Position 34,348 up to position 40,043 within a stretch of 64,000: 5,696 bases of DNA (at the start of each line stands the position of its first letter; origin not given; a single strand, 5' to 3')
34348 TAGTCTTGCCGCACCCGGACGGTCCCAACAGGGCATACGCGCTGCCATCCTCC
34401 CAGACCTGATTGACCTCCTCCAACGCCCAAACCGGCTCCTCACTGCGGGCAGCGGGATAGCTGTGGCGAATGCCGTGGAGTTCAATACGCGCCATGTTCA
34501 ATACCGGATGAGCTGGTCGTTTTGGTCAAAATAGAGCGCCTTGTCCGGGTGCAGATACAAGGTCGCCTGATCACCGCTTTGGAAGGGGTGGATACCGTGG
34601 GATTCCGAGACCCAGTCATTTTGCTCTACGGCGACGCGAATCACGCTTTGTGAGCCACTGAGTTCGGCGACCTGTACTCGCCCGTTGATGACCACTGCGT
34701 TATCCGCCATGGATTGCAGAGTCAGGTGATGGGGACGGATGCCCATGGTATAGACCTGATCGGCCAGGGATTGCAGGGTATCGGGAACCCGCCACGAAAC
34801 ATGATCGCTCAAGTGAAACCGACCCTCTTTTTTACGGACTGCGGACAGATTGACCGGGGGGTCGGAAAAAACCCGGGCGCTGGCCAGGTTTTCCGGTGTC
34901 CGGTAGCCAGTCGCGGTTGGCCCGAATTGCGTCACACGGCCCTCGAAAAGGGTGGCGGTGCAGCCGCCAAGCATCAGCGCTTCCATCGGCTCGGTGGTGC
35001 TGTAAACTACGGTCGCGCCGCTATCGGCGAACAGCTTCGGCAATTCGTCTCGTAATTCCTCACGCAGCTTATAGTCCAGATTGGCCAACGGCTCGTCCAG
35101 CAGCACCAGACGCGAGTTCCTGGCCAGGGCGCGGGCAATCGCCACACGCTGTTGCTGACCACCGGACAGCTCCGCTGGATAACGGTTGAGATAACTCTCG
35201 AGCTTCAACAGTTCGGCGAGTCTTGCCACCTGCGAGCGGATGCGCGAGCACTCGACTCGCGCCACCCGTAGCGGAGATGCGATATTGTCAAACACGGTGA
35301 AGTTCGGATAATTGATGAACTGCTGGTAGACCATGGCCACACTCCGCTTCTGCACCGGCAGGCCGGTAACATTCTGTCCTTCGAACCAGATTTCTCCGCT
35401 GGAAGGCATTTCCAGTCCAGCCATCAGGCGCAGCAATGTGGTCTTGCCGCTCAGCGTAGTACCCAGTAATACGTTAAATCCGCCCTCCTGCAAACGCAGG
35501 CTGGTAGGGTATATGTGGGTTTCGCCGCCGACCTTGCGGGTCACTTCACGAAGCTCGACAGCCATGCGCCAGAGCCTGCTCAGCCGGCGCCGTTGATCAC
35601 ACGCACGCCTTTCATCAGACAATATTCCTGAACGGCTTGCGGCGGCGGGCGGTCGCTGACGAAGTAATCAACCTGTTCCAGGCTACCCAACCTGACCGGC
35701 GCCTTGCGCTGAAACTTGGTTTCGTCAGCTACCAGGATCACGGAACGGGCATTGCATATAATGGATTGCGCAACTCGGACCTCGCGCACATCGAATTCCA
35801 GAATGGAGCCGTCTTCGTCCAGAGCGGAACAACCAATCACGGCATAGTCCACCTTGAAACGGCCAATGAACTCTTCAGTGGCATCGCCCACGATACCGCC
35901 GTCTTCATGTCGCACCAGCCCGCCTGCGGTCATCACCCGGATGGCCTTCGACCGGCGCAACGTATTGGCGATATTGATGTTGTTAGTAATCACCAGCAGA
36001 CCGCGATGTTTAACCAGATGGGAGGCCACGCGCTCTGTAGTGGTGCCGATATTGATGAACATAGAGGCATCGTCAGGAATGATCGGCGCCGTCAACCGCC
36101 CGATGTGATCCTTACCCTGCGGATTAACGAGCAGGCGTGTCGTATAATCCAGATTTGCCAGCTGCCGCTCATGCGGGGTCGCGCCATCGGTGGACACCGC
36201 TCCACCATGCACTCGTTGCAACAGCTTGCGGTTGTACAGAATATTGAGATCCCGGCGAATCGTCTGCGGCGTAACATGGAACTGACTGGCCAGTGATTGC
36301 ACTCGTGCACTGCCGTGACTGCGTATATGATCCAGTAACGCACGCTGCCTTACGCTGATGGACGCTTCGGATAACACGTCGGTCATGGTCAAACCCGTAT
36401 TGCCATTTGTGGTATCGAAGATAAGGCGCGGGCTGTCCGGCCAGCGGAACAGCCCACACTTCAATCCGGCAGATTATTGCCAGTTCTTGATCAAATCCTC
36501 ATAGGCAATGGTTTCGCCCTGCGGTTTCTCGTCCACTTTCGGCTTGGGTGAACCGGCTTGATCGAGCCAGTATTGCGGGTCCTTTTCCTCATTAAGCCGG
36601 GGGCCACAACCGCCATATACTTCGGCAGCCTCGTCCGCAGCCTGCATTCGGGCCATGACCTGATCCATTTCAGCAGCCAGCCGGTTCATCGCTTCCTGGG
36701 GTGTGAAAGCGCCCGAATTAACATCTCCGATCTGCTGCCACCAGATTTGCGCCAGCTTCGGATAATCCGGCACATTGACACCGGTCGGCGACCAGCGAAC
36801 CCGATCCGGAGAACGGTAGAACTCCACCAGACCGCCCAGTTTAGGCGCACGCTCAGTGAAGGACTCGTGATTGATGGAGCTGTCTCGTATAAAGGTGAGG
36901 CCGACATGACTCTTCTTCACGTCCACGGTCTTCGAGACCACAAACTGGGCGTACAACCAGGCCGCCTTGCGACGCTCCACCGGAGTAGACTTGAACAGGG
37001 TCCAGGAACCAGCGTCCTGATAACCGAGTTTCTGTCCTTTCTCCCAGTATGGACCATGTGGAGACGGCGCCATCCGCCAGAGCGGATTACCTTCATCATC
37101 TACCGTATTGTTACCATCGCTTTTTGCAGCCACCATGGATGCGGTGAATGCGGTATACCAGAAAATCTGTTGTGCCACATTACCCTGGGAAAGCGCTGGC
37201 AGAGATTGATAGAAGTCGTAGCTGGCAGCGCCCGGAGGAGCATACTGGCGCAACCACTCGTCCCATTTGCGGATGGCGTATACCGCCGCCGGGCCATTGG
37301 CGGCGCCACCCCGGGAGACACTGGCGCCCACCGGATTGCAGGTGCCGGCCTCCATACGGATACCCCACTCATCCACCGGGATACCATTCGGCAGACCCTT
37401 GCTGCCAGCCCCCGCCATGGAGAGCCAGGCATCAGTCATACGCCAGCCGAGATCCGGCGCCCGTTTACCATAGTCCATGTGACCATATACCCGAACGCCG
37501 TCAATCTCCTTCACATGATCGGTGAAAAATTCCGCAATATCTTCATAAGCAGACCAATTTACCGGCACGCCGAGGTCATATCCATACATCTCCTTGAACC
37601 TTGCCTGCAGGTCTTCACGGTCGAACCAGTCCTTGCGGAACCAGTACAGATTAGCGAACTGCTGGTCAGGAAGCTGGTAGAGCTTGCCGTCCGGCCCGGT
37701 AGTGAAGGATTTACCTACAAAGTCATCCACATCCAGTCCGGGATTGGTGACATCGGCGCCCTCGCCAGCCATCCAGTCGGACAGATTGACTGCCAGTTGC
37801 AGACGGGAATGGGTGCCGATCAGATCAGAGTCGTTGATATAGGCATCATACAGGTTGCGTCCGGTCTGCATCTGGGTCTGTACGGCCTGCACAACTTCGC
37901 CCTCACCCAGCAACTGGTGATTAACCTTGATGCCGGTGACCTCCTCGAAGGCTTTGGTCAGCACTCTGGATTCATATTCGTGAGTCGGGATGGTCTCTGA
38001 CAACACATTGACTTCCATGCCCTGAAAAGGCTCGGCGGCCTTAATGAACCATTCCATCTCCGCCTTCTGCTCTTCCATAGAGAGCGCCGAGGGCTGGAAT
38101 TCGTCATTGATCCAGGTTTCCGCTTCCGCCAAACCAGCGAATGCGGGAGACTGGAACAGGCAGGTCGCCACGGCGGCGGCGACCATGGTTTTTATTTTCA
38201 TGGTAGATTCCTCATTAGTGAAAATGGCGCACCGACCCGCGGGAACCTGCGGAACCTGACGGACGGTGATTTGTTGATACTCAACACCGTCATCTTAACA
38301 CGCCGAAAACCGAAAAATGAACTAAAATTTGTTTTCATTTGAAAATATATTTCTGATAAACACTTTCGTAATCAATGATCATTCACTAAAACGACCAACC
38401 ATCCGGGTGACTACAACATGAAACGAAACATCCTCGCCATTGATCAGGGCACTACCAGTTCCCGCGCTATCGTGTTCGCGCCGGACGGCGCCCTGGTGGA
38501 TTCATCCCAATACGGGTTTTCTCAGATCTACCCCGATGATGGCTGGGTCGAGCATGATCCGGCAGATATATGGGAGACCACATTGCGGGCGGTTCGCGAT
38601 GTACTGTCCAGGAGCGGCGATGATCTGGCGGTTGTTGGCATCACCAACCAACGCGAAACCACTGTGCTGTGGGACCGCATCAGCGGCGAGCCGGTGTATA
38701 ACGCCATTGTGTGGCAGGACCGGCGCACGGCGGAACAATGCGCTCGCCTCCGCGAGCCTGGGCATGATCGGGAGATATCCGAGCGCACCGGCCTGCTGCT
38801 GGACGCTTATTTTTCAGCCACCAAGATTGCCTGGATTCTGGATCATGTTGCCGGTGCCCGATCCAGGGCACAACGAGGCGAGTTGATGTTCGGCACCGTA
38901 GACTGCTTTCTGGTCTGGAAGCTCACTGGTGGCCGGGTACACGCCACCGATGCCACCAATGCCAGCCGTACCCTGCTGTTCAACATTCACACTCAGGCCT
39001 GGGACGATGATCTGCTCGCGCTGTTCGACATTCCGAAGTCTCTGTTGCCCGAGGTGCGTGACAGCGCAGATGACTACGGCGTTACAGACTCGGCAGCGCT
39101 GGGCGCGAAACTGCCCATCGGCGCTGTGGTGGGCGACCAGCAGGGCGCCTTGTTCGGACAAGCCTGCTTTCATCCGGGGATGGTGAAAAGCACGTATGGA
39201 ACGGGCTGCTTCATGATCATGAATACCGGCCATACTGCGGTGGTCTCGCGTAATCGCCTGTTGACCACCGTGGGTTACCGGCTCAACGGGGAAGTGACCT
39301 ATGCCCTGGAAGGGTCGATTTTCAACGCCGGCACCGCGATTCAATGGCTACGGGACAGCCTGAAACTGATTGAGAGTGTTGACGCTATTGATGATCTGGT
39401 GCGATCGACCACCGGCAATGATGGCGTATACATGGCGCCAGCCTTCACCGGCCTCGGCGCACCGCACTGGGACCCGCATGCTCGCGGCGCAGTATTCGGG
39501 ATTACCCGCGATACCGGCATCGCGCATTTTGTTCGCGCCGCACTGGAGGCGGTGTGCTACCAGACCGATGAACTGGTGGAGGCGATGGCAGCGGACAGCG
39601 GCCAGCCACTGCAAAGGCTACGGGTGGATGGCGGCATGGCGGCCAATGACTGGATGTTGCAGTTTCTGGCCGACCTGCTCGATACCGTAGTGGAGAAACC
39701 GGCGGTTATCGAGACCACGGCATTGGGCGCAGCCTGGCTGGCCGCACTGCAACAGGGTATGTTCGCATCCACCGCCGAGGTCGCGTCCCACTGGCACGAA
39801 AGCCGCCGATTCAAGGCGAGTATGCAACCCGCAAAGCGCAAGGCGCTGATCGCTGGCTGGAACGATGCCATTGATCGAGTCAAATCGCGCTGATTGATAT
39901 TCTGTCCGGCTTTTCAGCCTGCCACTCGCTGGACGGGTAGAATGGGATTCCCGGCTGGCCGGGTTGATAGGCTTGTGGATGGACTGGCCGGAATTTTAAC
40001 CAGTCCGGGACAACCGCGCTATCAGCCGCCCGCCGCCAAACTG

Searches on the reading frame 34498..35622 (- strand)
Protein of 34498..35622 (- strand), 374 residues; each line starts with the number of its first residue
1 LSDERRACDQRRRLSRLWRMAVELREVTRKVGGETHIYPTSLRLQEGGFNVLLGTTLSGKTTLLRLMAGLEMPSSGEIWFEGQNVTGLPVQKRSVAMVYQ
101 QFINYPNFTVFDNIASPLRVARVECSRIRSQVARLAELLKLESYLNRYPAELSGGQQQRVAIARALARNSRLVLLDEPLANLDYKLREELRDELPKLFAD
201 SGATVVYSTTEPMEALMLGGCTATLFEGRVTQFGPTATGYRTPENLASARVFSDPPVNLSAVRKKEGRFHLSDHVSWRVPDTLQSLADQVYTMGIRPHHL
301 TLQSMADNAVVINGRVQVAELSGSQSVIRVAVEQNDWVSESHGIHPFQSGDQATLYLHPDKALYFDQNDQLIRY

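Call 12: search_protein_families(library=pfam, proteins=[window:34498-35622:-], max_evalue=0.00001)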
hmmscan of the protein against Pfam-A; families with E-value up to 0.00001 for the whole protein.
window:34498-35622:- (374 aa): 2 families
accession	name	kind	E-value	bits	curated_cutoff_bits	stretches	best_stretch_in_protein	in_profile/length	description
PF00005.33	ABC_tran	-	5.4e-29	102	25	1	40-180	4-137/137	ABC transporter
PF08402.16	TOBE_2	-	8.1e-08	32.7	21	1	294-365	2-76/76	TOBE domain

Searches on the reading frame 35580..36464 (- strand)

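Call 68: search_protein_families(library=pfam, proteins=[window:35580-36464:-], max_evalue=0.01)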
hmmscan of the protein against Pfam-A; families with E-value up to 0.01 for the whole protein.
window:35580-36464:- (294 aa): 11 families
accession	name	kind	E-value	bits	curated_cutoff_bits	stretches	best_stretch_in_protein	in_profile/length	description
PF00455.28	DeoRC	-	1.8e-47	161.7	31.8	1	114-272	2-160/160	DeoR C terminal sensor domain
PF08220.18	HTH_DeoR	-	3.8e-17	62.2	21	1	39-93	1-55/57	DeoR-like helix-turn-helix domain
PF00392.27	GntR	-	2.6e-05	24.2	27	1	54-89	26-61/64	Bacterial regulatory proteins, gntR family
PF19187.6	HTH_PafC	-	0.00044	20.5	32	1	43-77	9-43/115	PafC helix-turn-helix domain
PF02550.21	AcetylCoA_hydro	-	0.00048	20.6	24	1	193-276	116-194/198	Acetyl-CoA hydrolase/transferase N-terminal domain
PF08279.18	HTH_11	-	0.00059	20.1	25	1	39-76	1-39/55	HTH domain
PF01047.28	MarR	-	0.00083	19.6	24.6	1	37-85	2-50/59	MarR family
PF12802.13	MarR_2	-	0.0033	18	27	0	36-85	3-53/61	MarR family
PF12840.13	HTH_20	-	0.0043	17.4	27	0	41-78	7-44/51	Helix-turn-helix domain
PF25213.1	HVO_A0261_N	-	0.0053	17.1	35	0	37-88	10-60/86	HVO_A0261 N-terminal domain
PF25212.1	HVO_A0114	-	0.0066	16.6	27.6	0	35-89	19-73/84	HVO_A0114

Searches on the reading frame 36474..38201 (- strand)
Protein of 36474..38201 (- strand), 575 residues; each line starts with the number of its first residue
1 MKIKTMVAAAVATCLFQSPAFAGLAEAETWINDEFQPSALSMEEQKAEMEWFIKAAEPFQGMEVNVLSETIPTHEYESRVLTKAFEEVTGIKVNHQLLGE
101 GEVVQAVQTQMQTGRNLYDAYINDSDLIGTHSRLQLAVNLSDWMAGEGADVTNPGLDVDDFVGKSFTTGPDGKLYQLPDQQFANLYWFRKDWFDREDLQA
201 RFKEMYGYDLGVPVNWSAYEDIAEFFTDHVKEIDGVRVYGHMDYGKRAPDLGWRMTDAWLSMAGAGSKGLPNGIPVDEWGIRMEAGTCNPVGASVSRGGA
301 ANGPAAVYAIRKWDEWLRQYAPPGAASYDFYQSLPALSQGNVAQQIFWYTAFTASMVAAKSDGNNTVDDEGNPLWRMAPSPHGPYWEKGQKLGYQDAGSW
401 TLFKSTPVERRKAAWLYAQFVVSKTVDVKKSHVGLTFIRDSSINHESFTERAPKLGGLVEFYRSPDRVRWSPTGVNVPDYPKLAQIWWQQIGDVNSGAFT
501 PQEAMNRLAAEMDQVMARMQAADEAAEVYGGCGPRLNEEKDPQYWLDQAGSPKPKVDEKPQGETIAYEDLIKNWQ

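Call 12: search_protein_families(library=pfam, proteins=[window:36474-38201:-], max_evalue=0.00001)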
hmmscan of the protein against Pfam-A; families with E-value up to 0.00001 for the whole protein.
window:36474-38201:- (575 aa): 2 families
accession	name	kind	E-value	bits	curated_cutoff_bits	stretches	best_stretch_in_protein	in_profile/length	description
PF01547.30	SBP_bac_1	-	1e-19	72.2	26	1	80-424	13-303/307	Bacterial extracellular solute-binding protein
PF13416.11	SBP_bac_8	-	9.4e-06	26.1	27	0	82-425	3-247/279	Bacterial extracellular solute-binding protein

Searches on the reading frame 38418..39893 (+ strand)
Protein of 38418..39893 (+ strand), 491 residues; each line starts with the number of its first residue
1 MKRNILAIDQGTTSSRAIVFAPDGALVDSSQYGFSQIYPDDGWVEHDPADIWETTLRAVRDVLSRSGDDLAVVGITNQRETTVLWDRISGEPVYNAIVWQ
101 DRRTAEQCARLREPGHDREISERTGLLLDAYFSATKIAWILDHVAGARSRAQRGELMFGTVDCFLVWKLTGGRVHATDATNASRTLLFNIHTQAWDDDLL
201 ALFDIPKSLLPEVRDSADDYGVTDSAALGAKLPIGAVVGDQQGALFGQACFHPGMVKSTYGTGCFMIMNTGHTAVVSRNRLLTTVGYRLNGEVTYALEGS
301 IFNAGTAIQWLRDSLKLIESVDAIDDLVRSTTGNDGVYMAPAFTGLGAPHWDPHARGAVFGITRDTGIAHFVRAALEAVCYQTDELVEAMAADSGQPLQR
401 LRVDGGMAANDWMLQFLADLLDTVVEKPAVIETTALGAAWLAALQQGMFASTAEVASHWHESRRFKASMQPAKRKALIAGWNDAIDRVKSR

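Call 12: search_protein_families(library=pfam, proteins=[window:38418-39893:+], max_evalue=0.00001)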
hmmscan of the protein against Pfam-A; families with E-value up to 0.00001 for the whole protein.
window:38418-39893:+ (491 aa): 2 families
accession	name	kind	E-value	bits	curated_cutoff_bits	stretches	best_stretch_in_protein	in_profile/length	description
PF00370.27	FGGY_N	-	2.4e-68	230.8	28.8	1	5-247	2-245/245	FGGY family of carbohydrate kinases, N-terminal domain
PF02782.22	FGGY_C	-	1.7e-40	139.4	27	1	258-444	3-196/198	FGGY family of carbohydrate kinases, C-terminal domain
